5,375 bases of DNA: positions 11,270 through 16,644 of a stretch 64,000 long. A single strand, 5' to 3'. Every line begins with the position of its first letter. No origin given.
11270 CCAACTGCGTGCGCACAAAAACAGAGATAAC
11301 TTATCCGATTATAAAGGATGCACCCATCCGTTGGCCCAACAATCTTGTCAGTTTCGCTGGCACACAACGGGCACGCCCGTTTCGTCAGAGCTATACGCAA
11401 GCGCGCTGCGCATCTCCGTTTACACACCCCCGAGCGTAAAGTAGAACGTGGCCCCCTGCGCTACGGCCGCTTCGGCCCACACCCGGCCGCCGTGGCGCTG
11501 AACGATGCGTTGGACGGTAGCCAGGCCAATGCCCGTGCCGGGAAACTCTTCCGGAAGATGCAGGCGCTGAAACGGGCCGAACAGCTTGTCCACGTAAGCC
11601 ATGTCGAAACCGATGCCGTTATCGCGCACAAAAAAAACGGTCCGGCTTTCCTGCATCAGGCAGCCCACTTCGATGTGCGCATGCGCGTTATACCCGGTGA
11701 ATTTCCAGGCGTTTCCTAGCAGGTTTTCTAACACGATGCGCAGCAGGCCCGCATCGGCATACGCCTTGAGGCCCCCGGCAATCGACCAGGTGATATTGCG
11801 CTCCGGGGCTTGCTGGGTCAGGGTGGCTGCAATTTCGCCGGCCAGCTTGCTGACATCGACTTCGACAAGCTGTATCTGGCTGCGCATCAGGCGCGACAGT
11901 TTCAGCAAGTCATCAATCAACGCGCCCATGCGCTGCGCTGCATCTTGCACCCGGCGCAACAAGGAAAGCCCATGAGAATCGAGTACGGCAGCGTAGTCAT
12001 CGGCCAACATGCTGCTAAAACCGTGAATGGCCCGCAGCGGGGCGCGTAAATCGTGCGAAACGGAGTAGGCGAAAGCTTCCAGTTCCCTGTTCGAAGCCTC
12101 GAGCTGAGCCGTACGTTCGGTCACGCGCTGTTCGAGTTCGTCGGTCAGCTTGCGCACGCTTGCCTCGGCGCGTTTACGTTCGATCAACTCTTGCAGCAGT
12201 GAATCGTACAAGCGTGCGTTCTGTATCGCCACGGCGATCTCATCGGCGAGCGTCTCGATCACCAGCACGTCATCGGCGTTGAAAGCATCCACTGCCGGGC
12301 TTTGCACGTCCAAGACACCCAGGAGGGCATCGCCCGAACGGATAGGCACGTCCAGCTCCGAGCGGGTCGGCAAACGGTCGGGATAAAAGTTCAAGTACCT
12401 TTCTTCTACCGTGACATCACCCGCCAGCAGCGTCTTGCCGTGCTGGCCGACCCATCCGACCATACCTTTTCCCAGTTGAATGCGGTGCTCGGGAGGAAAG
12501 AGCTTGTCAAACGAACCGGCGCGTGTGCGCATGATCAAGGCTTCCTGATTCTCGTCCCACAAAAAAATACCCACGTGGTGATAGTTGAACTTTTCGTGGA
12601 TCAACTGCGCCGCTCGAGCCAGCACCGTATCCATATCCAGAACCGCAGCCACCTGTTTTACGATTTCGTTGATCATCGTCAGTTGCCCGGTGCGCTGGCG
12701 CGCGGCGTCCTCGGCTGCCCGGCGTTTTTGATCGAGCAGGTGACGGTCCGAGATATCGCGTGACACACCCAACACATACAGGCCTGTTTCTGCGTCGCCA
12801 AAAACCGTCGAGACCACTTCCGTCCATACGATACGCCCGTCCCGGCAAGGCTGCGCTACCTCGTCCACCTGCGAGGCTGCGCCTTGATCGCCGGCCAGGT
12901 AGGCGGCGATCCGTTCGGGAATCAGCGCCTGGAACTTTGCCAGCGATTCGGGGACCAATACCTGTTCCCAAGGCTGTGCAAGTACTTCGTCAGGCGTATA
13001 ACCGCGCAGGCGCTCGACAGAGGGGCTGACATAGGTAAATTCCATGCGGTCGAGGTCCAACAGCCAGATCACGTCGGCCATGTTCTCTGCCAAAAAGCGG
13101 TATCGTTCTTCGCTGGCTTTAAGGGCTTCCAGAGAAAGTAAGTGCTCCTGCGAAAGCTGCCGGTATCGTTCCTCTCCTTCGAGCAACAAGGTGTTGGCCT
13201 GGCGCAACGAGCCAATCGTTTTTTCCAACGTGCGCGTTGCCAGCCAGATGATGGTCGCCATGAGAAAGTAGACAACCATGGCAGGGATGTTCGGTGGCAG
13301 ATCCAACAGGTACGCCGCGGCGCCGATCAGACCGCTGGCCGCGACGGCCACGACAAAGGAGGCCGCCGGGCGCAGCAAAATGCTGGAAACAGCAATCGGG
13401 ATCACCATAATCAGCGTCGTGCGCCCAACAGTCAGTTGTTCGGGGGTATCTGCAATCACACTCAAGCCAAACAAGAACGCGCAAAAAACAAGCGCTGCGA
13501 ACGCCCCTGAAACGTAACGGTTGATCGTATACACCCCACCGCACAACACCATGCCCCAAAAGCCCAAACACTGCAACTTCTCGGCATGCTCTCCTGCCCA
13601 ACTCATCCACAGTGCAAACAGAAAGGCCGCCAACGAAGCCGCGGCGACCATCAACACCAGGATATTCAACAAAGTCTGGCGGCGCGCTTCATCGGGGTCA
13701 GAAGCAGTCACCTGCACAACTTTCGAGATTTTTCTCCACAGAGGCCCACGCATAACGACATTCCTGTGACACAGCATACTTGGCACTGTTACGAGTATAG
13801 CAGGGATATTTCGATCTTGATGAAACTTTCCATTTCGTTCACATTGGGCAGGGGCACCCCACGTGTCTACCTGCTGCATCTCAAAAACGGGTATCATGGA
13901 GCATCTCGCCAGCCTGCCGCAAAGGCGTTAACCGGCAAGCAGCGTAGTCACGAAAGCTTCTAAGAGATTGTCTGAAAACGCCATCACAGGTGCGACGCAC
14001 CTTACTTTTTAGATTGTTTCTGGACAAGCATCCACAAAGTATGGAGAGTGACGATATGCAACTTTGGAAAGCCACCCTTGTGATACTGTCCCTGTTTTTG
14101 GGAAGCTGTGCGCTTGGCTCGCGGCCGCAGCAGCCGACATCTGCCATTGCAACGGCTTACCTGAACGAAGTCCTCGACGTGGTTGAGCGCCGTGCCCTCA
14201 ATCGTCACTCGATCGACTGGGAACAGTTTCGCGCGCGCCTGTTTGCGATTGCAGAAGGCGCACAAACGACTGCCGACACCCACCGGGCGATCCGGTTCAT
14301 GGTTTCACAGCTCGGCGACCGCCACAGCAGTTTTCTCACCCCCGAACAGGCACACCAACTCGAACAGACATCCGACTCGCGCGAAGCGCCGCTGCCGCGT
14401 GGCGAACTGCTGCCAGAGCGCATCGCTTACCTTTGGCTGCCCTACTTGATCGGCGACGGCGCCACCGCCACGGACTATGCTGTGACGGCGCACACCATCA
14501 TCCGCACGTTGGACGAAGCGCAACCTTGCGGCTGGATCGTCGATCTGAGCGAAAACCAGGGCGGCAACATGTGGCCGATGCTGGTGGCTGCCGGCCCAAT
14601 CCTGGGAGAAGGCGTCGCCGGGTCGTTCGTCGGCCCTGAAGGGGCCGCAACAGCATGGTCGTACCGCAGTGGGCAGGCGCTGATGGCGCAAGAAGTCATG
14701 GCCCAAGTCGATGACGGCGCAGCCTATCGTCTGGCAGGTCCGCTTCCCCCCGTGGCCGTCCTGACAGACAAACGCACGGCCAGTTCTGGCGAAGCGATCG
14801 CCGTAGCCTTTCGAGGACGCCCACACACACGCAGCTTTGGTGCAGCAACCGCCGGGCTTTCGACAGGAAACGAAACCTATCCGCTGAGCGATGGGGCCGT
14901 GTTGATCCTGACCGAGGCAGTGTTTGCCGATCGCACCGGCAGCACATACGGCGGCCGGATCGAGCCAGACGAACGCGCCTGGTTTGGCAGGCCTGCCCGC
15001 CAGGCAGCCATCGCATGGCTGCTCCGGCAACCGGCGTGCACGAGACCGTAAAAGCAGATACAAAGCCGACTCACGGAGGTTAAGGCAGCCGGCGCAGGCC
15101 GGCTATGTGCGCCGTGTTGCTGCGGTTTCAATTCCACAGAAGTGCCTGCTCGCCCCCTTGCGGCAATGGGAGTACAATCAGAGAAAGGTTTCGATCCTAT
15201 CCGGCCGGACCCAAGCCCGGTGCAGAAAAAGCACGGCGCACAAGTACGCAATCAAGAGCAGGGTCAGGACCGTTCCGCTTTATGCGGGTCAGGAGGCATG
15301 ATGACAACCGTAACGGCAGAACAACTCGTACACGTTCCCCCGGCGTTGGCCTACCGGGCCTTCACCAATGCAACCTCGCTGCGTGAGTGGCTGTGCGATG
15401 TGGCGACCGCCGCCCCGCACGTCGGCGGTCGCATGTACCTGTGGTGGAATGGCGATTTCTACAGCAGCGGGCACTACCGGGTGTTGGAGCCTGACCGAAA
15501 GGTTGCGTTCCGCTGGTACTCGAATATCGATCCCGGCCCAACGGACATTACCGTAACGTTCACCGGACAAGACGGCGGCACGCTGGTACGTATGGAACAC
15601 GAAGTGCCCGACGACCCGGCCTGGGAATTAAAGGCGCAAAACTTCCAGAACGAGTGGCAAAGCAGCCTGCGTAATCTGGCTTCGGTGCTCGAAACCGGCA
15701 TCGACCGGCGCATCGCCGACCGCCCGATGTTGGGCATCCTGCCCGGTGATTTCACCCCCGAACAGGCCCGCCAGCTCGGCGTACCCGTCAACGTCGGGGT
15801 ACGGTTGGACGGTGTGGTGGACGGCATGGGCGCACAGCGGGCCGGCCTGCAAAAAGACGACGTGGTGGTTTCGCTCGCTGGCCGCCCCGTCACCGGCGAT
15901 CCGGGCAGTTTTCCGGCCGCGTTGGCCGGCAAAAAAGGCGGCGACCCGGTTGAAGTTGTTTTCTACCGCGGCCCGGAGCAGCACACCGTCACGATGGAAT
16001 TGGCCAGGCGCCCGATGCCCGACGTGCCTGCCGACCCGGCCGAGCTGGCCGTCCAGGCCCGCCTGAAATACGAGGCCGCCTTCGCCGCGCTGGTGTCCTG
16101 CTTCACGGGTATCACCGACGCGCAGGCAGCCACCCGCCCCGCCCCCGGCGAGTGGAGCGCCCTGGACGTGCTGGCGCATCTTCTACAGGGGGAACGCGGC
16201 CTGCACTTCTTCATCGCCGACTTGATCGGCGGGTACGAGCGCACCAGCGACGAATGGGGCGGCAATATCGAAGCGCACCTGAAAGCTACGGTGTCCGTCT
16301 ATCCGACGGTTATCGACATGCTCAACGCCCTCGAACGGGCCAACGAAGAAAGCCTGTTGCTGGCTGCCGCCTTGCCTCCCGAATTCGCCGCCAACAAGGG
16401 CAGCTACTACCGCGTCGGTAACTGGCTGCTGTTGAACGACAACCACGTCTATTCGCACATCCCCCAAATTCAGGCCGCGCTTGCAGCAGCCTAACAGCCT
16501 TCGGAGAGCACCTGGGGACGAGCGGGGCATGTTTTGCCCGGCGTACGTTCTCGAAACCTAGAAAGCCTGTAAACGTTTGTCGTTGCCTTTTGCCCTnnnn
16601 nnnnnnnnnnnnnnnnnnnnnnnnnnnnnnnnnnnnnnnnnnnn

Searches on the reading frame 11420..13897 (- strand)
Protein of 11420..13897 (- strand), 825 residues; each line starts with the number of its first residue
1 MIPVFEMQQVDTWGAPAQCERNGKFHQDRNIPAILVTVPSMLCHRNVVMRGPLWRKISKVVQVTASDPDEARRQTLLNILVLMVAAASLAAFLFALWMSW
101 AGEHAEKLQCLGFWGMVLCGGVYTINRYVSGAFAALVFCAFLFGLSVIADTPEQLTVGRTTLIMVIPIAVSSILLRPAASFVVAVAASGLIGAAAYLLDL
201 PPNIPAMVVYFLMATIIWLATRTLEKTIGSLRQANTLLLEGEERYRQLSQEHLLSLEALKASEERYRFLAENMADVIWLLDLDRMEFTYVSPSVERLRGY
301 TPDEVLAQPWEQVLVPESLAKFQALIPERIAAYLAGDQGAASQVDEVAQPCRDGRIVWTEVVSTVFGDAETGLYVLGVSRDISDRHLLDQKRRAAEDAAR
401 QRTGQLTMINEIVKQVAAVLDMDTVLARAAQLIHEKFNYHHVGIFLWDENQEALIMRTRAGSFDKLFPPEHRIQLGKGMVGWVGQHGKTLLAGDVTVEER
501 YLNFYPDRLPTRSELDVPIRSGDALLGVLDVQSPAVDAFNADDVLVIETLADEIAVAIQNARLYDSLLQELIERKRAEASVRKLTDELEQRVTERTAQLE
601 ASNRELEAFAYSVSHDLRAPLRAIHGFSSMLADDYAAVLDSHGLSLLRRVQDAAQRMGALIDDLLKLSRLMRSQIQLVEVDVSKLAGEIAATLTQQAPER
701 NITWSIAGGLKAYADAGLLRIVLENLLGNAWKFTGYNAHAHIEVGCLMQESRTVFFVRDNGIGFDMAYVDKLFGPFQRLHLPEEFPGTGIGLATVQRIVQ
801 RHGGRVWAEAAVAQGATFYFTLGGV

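Call 11: search_protein_families(library=pfam, proteins=[window:11420-13897:-], max_evalue=0.001)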
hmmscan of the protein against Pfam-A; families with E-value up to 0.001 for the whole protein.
window:11420-13897:- (825 aa): 10 families
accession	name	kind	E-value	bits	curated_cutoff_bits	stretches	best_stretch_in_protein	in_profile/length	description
PF02518.31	HATPase_c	-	2.5e-21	76.7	26.4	1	715-822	2-107/111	Histidine kinase-, DNA gyrase B-, and HSP90-like ATPase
PF01590.32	GAF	-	2.3e-15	57.7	22.4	1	421-558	1-133/133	GAF domain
PF13185.12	GAF_2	-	1.7e-13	51.4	28.6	1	420-559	2-136/136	GAF domain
PF00512.31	HisKA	-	1.8e-12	47.5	26.9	1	607-670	3-63/66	His Kinase A (phospho-acceptor) domain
PF00989.32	PAS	-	1.4e-10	41.6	22.6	1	264-382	1-113/113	PAS fold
PF13426.13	PAS_9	-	1.2e-07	32.4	27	1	277-384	4-103/103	PAS domain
PF08447.18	PAS_3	-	1.1e-06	29.3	25.6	1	288-372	2-81/89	PAS fold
PF08448.16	PAS_4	-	1.9e-05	25.3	23.1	1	274-386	5-109/110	PAS fold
PF13492.12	GAF_3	-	4.1e-05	24.4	27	1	422-560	2-129/129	GAF domain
PF13188.13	PAS_8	-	0.00016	21.9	21.8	1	264-313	1-45/65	PAS domain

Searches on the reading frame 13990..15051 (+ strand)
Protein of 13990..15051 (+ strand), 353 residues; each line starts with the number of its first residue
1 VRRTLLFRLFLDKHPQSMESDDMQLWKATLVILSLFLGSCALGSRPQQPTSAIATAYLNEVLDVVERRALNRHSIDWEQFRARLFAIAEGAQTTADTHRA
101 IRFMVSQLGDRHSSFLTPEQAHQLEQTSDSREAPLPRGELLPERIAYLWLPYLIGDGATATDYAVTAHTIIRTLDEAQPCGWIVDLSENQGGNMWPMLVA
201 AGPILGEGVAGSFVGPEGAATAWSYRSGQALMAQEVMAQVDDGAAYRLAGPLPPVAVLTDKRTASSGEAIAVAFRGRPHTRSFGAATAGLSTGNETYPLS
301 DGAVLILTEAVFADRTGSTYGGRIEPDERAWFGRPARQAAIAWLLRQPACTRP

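Call 11: search_protein_families(library=pfam, proteins=[window:13990-15051:+], max_evalue=0.001)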
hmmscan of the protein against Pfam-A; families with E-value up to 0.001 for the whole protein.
window:13990-15051:+ (353 aa): 1 family
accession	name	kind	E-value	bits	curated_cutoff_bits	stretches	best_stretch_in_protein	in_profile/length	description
PF03572.23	Peptidase_S41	-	3.8e-19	69.3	24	1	167-328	18-163/165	Peptidase family S41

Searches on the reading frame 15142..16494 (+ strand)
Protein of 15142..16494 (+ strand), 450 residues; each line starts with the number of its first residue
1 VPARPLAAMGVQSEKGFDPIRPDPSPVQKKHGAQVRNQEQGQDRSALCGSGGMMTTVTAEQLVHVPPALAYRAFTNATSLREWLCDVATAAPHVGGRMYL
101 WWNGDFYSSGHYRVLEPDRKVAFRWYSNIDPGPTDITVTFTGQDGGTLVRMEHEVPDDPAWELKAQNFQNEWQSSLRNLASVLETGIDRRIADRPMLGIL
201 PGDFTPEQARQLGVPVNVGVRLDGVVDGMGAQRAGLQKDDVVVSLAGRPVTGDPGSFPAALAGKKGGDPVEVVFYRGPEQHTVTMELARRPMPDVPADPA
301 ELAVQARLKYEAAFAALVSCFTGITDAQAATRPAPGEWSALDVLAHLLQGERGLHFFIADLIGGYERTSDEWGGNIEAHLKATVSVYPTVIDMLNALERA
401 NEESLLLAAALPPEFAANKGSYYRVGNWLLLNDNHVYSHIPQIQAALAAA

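Call 11: search_protein_families(library=pfam, proteins=[window:15142-16494:+], max_evalue=0.001)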
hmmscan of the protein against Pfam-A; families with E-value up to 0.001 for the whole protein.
window:15142-16494:+ (450 aa): 5 families
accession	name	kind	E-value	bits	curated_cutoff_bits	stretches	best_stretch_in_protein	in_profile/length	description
PF08327.17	AHSA1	-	7e-19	68.7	22.1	1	65-184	2-125/125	Activator of Hsp90 ATPase homolog 1-like protein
PF12867.12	DinB_2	-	8e-09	36.5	24.8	1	310-443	2-128/128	DinB superfamily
PF13180.12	PDZ_2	-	1.5e-06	28.9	27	1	219-287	13-80/80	PDZ domain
PF10604.15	Polyketide_cyc2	-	4.1e-06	27.6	27.4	1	54-184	1-142/142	Polyketide cyclase / dehydrase and lipid transport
PF17820.7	PDZ_6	-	0.00033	20.8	27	0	225-275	5-53/54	PDZ domain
